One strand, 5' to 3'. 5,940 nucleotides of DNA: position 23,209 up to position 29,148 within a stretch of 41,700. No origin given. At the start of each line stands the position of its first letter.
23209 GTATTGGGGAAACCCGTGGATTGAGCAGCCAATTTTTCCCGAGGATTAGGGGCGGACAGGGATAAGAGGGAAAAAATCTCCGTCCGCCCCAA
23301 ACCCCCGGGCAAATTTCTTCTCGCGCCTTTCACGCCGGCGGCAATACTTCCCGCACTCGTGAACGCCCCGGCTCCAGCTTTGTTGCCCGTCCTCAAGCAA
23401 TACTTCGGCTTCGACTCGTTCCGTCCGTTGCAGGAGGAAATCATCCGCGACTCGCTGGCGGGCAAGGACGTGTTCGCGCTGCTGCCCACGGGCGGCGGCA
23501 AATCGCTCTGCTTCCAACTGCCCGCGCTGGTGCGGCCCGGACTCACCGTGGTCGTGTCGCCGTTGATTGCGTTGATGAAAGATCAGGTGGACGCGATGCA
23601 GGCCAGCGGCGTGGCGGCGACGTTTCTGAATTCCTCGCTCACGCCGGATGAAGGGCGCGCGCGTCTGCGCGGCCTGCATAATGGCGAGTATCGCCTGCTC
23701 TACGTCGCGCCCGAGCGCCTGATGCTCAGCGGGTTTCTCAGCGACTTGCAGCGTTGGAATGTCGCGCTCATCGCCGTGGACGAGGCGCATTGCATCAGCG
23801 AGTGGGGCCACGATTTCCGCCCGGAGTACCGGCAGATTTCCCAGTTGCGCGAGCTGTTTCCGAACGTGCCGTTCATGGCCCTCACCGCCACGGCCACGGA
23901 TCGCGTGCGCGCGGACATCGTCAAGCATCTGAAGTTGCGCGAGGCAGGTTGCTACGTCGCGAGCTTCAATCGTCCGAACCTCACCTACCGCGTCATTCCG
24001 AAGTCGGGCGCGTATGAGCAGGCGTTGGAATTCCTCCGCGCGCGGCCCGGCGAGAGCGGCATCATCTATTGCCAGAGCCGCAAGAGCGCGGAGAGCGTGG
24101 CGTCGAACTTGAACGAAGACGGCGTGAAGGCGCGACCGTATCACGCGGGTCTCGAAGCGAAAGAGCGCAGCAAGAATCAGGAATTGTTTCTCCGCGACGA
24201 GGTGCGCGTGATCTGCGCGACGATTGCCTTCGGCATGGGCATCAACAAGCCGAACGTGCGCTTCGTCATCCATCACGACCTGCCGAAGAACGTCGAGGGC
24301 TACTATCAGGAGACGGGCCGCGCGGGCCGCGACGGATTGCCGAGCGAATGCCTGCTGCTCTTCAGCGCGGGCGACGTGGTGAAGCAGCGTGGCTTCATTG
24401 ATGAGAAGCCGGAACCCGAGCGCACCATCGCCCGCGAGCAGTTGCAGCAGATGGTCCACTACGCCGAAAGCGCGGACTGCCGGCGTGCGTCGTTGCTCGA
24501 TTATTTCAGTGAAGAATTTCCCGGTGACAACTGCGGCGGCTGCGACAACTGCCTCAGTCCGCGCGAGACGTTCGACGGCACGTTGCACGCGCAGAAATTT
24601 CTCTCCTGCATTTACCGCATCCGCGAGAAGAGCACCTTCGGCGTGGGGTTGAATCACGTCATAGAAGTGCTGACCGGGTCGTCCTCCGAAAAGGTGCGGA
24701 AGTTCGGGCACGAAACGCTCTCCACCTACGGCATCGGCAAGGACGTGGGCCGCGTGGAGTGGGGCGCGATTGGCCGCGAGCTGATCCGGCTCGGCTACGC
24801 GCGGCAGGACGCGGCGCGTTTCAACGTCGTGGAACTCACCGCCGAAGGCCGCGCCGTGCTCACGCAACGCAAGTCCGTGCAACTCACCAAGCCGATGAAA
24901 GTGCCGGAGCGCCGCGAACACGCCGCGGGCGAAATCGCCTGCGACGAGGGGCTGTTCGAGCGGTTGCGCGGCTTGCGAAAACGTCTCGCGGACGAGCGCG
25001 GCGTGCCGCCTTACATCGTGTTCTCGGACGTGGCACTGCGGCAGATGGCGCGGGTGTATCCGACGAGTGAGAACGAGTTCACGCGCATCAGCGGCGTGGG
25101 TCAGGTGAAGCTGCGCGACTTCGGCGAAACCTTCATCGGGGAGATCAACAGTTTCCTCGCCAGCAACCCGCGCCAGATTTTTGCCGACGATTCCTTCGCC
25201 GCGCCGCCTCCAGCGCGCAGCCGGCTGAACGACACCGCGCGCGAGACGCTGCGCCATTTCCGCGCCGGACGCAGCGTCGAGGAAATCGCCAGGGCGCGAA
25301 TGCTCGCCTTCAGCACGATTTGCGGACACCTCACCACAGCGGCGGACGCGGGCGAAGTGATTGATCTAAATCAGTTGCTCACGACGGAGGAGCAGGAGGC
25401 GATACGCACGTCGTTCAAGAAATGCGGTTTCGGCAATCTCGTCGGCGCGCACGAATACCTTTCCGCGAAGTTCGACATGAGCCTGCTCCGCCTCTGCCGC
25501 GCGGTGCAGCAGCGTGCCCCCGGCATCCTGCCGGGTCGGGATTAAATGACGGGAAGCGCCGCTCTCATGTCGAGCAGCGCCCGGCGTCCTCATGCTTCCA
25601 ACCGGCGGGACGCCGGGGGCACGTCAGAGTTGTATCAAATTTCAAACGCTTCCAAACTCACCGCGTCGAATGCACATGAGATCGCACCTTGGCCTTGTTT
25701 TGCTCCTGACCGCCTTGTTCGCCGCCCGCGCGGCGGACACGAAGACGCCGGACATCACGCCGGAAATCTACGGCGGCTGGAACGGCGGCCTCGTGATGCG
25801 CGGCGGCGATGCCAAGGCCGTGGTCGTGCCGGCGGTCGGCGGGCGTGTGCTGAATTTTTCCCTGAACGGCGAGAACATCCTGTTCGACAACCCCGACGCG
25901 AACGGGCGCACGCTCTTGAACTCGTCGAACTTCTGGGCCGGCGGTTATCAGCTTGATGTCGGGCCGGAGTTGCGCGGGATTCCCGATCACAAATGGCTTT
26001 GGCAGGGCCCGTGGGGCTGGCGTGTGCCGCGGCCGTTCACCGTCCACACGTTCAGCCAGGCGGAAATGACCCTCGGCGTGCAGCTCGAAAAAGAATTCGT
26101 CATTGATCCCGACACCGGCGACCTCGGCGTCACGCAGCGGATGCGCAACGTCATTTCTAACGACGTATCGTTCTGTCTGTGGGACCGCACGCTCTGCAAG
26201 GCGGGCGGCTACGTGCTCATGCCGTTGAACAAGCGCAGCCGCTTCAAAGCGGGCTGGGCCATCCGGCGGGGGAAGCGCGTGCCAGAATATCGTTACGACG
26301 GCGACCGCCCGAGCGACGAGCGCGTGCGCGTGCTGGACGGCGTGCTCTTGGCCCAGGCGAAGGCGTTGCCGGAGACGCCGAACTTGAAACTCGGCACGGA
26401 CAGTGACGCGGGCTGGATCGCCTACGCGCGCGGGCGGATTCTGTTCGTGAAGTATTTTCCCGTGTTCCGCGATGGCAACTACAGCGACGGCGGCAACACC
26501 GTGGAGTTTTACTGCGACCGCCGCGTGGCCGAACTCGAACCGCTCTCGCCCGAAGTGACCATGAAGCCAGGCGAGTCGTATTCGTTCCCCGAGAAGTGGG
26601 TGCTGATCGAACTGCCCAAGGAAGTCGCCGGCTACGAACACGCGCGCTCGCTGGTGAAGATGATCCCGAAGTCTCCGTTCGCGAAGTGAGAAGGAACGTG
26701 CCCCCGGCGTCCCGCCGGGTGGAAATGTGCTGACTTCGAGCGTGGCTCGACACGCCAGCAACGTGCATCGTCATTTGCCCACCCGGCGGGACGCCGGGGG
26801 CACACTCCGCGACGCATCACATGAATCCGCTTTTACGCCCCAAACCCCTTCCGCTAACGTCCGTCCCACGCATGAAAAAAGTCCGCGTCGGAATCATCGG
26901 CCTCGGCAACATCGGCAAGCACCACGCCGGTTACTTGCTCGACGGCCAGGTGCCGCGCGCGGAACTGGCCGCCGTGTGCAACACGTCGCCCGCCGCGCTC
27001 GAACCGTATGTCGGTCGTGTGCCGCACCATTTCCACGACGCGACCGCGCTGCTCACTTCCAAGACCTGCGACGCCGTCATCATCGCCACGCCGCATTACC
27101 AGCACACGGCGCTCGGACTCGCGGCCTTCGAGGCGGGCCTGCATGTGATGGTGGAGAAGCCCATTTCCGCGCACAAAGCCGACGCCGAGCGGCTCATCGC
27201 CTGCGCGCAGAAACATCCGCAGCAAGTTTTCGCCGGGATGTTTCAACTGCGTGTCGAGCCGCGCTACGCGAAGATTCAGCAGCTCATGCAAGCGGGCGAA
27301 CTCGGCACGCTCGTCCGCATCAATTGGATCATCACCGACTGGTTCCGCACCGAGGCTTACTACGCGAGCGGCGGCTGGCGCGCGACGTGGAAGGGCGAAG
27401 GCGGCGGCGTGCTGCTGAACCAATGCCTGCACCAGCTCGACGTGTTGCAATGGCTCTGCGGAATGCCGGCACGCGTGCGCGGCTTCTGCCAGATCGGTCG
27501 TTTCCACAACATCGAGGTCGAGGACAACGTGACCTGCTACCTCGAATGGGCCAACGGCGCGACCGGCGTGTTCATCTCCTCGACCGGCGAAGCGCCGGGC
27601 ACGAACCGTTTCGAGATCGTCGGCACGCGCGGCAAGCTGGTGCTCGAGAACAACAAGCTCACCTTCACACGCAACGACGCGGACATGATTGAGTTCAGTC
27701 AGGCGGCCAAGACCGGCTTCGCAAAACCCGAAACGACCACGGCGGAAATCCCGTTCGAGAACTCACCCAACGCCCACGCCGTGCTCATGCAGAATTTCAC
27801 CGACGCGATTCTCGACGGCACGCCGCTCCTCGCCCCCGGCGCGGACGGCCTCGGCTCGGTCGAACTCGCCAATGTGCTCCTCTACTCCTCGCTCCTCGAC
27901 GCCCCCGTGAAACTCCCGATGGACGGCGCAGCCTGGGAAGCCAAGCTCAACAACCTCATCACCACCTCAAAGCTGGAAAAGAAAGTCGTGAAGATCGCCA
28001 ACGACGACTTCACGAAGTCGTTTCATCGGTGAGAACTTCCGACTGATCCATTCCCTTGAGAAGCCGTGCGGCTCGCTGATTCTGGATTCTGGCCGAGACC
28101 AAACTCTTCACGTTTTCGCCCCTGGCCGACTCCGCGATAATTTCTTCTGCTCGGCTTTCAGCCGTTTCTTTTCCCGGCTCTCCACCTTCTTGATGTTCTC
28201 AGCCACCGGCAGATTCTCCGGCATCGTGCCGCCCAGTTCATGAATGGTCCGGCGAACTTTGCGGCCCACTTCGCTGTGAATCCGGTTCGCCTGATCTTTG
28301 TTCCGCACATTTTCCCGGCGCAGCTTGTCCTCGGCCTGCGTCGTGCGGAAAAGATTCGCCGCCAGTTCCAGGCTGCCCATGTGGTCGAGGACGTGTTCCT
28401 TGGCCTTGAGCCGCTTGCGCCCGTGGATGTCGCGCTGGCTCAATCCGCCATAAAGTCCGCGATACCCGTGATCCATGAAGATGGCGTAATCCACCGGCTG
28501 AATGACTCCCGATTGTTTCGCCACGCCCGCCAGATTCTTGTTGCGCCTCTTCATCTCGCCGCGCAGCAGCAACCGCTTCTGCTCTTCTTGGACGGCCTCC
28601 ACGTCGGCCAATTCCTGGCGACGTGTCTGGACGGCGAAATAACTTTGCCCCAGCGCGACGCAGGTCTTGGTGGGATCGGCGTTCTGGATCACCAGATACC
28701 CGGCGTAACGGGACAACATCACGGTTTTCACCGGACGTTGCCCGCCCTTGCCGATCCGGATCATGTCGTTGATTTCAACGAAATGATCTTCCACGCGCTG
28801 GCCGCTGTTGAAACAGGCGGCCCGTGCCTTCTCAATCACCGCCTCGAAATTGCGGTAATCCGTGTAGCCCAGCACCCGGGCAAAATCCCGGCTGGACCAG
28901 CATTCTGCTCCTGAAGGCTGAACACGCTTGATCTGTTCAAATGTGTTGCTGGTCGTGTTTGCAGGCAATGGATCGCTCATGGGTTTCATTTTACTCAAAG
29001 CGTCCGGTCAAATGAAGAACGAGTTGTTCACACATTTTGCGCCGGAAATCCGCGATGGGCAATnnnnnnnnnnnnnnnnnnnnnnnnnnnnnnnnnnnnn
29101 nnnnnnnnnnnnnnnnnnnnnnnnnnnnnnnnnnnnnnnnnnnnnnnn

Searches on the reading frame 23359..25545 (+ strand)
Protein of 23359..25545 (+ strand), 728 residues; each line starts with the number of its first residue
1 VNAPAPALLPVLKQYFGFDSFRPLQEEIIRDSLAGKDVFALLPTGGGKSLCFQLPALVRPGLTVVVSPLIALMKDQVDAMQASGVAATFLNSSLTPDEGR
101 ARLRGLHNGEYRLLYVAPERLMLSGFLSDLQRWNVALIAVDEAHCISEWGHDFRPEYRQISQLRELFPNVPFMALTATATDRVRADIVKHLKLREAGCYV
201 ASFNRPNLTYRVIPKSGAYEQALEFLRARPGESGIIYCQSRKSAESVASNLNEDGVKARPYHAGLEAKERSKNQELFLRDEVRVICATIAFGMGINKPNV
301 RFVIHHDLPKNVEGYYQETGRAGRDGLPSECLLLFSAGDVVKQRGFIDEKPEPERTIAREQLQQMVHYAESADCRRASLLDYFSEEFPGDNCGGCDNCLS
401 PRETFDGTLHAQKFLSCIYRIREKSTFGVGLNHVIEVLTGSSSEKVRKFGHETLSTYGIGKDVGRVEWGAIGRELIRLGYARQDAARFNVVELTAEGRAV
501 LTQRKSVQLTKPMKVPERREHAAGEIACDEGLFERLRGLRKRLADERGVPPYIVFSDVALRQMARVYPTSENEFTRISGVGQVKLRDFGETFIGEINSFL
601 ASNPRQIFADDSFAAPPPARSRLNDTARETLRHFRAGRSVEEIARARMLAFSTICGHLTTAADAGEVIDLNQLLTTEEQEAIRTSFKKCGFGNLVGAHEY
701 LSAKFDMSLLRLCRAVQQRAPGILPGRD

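Call 11: search_protein_families(library=pfam, proteins=[window:23359-25545:+], max_evalue=0.001)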
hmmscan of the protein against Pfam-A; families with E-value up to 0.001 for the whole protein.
window:23359-25545:+ (728 aa): 6 families
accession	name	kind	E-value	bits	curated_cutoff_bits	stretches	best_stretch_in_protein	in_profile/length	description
PF09382.16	RQC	-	4.3e-32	110.7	23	1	401-514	1-110/114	RQC domain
PF00270.35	DEAD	-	1.3e-25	90.5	26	1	22-183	1-164/167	DEAD/DEAH box helicase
PF00271.37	Helicase_C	-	2.5e-22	79.6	23.5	1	221-326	5-110/110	Helicase conserved C-terminal domain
PF00570.28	HRDC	-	3.6e-22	78.5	23.8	1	530-596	2-68/68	HRDC domain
PF16124.10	RecQ_Zn_bind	-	4.5e-19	69.4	25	1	338-399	2-66/66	RecQ zinc-binding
PF14493.12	HTH_40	-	2.4e-18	66.6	27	1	626-714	1-89/89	Helix-turn-helix domain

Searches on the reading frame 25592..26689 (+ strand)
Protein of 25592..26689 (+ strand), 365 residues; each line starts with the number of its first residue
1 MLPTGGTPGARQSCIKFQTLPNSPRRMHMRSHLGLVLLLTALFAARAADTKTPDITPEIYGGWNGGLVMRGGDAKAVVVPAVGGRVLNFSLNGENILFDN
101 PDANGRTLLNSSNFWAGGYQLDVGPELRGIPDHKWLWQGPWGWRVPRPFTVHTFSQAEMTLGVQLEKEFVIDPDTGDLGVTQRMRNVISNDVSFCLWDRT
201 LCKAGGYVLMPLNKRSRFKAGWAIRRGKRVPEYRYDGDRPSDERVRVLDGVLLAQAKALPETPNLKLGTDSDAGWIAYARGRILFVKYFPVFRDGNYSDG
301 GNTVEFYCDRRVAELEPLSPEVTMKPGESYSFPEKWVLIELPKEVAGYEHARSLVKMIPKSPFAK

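Call 11: search_protein_families(library=pfam, proteins=[window:25592-26689:+], max_evalue=0.001)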
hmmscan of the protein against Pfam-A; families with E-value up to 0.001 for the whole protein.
window:25592-26689:+ (365 aa): 1 family
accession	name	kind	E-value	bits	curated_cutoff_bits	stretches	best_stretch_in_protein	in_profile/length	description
PF14315.11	DUF4380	-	1.4e-09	37.7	29.4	1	160-338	118-294/295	Domain of unknown function (DUF4380)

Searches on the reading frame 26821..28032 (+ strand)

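Call 11: search_protein_families(library=pfam, proteins=[window:26821-28032:+], max_evalue=0.001)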
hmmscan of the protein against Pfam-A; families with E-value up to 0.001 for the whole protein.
window:26821-28032:+ (403 aa): 4 families
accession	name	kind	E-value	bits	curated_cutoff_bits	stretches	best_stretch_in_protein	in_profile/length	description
PF22725.1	GFO_IDH_MocA_C3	-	6.2e-29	100.9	27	1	149-273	1-123/124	GFO/IDH/MocA C-terminal domain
PF01408.29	GFO_IDH_MocA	-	3.9e-24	86.1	24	1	21-139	1-119/120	Oxidoreductase family, NAD-binding Rossmann fold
PF02894.22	GFO_IDH_MocA_C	-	1.5e-20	74.4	22.9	1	155-364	3-217/218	Oxidoreductase family, C-terminal alpha/beta domain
PF03447.22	NAD_binding_3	-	0.00022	22.3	24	1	27-136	1-113/116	Homoserine dehydrogenase, NAD binding domain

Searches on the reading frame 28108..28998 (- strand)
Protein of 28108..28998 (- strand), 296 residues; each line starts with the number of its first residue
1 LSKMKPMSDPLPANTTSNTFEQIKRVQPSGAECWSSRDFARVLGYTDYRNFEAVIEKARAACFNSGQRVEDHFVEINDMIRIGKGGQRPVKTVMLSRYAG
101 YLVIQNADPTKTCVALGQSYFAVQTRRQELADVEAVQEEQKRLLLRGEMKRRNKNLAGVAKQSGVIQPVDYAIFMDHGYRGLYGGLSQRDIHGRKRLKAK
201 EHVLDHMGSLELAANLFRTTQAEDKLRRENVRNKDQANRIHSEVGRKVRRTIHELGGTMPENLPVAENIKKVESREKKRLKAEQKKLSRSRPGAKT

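Call 6: search_protein_families(library=pfam, proteins=[window:28108-28998:-], max_evalue=0.01)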
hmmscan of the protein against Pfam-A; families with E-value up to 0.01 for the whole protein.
window:28108-28998:- (296 aa): 1 family
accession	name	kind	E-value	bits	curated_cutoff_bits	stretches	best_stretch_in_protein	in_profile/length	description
PF02498.22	Bro-N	-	4.2e-10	40.5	25.6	1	22-111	1-82/96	BRO family, N-terminal domain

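Call 7: search_protein_families(library=padloc, proteins=[window:28108-28998:-], max_evalue=0.01)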
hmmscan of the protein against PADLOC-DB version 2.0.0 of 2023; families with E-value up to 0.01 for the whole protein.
window:28108-28998:- (296 aa): 5 families
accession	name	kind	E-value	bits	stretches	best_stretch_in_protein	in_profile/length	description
PDLC04919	PDC-S13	-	8.7e-111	367.6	1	14-286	7-276/281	-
PDLC03083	Specificity_I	-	1.1e-89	299.5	1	16-290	2-279/717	Type I specificity subunit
PDLC04918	PDC-S13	-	5.5e-63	210.9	2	159-282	84-208/214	-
PDLC04871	PDC-S05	-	6.9e-31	105.6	1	16-132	10-126/468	-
PDLC04920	PDC-S13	-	8.2e-14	49.6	1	131-284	130-281/286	-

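Call 8: search_protein_families(library=ncbifam, proteins=[window:28108-28998:-], max_evalue=0.01)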
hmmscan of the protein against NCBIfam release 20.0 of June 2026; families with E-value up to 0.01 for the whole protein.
window:28108-28998:- (296 aa): 1 family
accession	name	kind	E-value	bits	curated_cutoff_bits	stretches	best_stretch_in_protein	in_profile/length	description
NF008573.0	PRK11525.1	equivalog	2.3e-114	381.6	242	1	14-286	7-283/288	DNA damage-inducible protein D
